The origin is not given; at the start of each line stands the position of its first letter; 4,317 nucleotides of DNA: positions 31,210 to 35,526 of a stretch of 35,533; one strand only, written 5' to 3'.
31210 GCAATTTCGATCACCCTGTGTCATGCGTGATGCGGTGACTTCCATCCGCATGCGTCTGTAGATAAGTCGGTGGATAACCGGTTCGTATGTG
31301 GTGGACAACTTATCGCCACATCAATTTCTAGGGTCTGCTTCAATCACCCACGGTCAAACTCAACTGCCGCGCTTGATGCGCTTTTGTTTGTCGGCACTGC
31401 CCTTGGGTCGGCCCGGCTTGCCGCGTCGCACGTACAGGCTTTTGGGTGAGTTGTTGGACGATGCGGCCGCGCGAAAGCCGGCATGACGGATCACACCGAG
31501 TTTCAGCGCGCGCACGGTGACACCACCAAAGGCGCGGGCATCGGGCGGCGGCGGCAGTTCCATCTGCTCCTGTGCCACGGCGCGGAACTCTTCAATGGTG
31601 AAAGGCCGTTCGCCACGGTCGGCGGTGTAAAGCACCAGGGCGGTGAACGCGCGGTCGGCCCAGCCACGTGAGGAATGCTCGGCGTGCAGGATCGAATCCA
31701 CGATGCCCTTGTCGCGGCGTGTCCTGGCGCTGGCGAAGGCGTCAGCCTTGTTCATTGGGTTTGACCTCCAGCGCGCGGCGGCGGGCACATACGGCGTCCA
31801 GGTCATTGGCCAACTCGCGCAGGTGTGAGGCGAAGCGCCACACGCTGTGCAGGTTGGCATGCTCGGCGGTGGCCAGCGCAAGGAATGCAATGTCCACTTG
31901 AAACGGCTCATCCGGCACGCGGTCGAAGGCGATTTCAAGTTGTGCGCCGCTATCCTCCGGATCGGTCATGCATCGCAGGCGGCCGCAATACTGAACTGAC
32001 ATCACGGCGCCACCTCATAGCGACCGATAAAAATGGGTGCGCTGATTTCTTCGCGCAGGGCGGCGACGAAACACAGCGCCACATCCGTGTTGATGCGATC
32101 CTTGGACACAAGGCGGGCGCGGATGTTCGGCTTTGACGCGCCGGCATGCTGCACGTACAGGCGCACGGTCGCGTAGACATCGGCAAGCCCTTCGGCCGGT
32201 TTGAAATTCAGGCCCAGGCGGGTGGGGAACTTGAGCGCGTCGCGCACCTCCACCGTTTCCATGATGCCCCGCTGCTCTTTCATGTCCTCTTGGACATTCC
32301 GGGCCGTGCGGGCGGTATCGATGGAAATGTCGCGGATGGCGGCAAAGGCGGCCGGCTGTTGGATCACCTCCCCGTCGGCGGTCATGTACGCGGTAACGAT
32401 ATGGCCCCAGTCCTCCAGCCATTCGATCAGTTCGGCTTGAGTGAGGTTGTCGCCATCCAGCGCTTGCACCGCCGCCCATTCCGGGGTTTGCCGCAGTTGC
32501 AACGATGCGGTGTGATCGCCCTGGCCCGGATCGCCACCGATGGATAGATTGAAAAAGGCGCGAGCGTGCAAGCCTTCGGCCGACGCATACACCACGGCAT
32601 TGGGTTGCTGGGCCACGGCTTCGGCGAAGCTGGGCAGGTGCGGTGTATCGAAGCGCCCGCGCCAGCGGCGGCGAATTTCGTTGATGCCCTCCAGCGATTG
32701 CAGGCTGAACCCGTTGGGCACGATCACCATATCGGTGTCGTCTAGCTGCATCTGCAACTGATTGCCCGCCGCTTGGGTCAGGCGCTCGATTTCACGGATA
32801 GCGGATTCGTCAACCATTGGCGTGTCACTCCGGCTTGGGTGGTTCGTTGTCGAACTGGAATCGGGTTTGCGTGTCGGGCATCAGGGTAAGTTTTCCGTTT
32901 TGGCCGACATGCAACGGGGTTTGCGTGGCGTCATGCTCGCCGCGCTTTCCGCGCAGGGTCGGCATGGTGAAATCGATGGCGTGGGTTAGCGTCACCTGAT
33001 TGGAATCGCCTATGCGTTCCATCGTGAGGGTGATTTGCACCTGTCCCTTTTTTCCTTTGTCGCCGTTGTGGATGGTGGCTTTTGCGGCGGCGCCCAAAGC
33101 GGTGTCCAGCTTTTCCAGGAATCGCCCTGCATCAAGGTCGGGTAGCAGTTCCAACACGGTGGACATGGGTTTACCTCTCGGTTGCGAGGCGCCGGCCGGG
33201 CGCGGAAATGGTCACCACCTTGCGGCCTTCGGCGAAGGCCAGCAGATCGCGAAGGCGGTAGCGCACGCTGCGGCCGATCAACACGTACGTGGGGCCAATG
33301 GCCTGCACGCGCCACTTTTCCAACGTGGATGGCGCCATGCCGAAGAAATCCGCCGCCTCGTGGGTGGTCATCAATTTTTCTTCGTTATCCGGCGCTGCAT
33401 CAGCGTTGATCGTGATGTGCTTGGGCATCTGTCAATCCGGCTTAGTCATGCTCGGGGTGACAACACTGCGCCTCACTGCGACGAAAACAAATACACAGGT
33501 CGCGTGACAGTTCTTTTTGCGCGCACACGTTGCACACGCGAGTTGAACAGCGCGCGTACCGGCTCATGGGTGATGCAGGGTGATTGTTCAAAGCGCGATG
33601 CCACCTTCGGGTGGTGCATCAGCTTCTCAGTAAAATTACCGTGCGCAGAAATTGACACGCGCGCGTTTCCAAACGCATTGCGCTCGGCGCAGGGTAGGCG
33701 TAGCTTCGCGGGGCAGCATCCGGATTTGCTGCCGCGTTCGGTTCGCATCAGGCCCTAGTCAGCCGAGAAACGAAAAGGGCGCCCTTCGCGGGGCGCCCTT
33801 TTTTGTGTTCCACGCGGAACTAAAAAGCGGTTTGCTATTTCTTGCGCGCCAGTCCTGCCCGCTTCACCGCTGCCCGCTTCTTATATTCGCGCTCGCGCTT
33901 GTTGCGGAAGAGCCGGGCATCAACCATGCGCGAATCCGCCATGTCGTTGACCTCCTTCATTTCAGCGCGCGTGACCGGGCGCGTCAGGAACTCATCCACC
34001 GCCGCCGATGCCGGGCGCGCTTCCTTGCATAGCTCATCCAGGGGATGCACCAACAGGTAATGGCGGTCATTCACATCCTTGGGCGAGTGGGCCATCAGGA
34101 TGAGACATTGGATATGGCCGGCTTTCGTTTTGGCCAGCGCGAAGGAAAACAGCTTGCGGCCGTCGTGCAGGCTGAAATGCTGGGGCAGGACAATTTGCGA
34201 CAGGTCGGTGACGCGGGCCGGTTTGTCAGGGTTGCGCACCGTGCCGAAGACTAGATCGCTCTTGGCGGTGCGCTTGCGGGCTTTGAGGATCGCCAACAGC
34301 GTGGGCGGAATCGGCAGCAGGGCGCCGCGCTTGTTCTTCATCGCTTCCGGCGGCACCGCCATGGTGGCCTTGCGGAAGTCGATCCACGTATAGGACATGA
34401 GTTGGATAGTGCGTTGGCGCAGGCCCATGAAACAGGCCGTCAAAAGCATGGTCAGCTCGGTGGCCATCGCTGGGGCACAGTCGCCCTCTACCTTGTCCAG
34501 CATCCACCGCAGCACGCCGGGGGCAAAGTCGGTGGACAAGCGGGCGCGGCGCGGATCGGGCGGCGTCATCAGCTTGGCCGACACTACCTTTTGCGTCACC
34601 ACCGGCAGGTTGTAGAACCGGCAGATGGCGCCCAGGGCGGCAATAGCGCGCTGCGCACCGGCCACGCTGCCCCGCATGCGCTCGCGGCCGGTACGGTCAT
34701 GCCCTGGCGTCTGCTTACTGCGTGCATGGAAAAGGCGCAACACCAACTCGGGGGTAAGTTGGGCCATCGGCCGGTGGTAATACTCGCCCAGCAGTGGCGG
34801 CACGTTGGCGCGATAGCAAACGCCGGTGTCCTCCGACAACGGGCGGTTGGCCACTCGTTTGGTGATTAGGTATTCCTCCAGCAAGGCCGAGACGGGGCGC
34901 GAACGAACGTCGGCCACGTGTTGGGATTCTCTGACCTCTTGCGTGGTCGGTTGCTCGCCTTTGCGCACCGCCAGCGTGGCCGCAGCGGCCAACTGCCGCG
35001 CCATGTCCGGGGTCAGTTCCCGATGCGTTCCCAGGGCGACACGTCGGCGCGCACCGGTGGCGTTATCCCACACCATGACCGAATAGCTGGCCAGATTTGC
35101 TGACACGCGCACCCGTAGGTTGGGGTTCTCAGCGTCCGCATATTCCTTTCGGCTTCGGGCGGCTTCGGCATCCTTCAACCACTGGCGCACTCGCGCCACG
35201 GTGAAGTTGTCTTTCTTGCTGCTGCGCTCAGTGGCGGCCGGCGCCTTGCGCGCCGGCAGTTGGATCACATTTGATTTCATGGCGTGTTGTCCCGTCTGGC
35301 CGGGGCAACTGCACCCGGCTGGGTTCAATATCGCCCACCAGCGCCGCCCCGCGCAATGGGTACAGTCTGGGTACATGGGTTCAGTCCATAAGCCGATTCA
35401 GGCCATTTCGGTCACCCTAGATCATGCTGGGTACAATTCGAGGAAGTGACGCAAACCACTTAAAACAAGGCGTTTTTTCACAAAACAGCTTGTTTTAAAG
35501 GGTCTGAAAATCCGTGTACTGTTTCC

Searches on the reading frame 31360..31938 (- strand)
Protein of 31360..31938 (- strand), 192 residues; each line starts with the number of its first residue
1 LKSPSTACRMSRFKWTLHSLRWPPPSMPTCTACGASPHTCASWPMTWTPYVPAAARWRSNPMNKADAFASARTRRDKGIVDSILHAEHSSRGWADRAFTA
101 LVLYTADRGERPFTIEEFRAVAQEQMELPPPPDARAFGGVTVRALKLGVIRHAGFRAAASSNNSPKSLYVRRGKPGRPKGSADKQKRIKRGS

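Call 60: search_protein_families(library=phrogs, proteins=[window:31360-31938:-], max_evalue=0.01)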
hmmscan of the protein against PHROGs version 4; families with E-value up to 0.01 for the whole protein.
window:31360-31938:- (192 aa): 1 family
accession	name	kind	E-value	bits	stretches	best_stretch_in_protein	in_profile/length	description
phrog_27658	-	unknown function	0.00057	21.6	1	69-158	5-82/99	-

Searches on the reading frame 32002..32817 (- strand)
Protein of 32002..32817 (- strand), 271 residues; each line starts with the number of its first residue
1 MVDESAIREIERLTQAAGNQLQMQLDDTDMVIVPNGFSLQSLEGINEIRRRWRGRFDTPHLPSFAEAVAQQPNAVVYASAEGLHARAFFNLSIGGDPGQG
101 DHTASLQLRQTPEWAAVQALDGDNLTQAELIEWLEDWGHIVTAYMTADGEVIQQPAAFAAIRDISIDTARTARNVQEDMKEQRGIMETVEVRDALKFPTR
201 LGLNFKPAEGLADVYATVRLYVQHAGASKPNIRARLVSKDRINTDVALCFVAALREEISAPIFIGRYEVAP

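Call 60: search_protein_families(library=phrogs, proteins=[window:32002-32817:-], max_evalue=0.01)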
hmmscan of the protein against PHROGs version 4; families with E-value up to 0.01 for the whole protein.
window:32002-32817:- (271 aa): 1 family
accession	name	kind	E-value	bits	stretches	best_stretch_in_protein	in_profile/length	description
phrog_210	-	unknown function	3.8e-54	184.8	1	2-267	3-272/274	-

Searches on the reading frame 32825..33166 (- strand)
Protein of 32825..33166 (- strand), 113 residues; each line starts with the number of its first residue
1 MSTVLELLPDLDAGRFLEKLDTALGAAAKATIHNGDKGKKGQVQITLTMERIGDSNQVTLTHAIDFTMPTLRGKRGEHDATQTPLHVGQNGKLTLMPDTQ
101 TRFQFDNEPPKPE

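Call 60: search_protein_families(library=phrogs, proteins=[window:32825-33166:-], max_evalue=0.01)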
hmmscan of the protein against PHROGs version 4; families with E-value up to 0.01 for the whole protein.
window:32825-33166:- (113 aa): 2 families
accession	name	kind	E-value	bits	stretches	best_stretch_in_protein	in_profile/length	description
phrog_204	-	unknown function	3.7e-21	76.6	1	5-110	27-122/143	-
phrog_17027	-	unknown function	2.8e-08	34.1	1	61-101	4-44/62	-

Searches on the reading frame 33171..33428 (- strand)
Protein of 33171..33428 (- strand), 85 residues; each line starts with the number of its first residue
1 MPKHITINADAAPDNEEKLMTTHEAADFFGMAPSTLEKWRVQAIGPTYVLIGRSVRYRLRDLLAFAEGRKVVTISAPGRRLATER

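Call 60: search_protein_families(library=phrogs, proteins=[window:33171-33428:-], max_evalue=0.01)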
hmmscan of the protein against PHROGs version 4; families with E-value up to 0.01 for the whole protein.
window:33171-33428:- (85 aa): 9 families
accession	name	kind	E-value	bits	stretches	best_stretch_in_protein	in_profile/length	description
phrog_66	-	integration and excision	3e-06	28.1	1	11-72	85-146/412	excisionase and transcriptional regulator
phrog_597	-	DNA, RNA and nucleotide metabolism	8.8e-05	23.6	1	10-70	103-165/200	DNA binding protein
phrog_668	-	DNA, RNA and nucleotide metabolism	0.00037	21.2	1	14-70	58-114/181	HTH DNA binding protein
phrog_10045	-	DNA, RNA and nucleotide metabolism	0.00053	20.8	1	15-62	16-63/74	HTH DNA binding protein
phrog_2474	-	transcription regulation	0.0013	19.6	1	10-40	39-69/118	MerR-like transcriptional regulator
phrog_57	-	head and packaging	0.0035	18.2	1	14-64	7-57/199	terminase small subunit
phrog_1553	-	integration and excision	0.0051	17.4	0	17-43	2-28/65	excisionase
phrog_4745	-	DNA, RNA and nucleotide metabolism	0.0055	17.5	1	14-70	26-88/107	DNA binding protein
phrog_15534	-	DNA, RNA and nucleotide metabolism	0.008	17.7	1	11-63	35-85/93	HTH DNA binding protein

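Call 84: search_protein_families(library=pfam, proteins=[window:33171-33428:-], max_evalue=1)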
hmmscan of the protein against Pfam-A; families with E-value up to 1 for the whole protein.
window:33171-33428:- (85 aa): 4 families
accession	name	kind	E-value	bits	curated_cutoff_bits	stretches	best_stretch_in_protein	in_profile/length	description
PF12728.13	HTH_17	-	7.3e-08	33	27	1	19-69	1-50/51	Helix-turn-helix domain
PF13384.12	HTH_23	-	0.022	15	24.6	1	19-40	17-38/50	Homeodomain-like domain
PF05225.22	HTH_psq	-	0.048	13.8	20.4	1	17-42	15-38/45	helix-turn-helix, Psq domain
PF20038.5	HTH_59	-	0.054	13.9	27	1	18-40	6-28/66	Helix-turn-helix domain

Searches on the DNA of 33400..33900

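Call 65: search_rna_families(source=window, start=33400, end=33900, threshold=evalue, max_evalue=1)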
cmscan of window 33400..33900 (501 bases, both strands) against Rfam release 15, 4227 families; matches with E-value up to 1: 6.
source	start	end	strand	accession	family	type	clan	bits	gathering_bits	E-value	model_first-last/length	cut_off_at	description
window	33765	33818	-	RF02066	STnc320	Gene; sRNA;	-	24.1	50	0.03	1-55/55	no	Salmonella enterica sRNA STnc320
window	33773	33804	+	RF02066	STnc320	Gene; sRNA;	-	23.2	50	0.048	20-49/55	no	Salmonella enterica sRNA STnc320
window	33766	33858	-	RF01409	STnc250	Gene; sRNA;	-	21.1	42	0.086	1-94/94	no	STnc250 Hfq binding RNA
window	33769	33804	+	RF02054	STnc420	Gene; sRNA;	-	20.4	70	0.21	22-54/58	no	Salmonella enterica sRNA STnc420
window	33766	33802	-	RF00489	ctRNA_p42d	Gene; antisense;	-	19.5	50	0.14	1-46/46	no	ctRNA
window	33766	33849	-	RF02069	STnc70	Gene; sRNA;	-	18.5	40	0.2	1-149/149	no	Enterobacterial sRNA STnc70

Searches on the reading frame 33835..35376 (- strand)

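Call 10: search_protein_families(library=pfam, proteins=[window:33835-35376:-], max_evalue=0.01)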
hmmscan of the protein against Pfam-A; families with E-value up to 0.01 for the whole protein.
window:33835-35376:- (513 aa): 1 family
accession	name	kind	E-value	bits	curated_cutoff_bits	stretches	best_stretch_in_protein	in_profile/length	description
PF13356.12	Arm-DNA-bind_3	-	1.2e-06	29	27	1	59-147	2-80/83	Arm DNA-binding domain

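Call 11: search_protein_families(library=phrogs, proteins=[window:33835-35376:-], max_evalue=0.001)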
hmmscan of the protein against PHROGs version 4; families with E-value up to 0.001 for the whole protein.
window:33835-35376:- (513 aa): 1 family
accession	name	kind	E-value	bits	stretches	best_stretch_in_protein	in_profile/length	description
phrog_216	-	integration and excision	1.3e-06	28.7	1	309-417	78-198/301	integrase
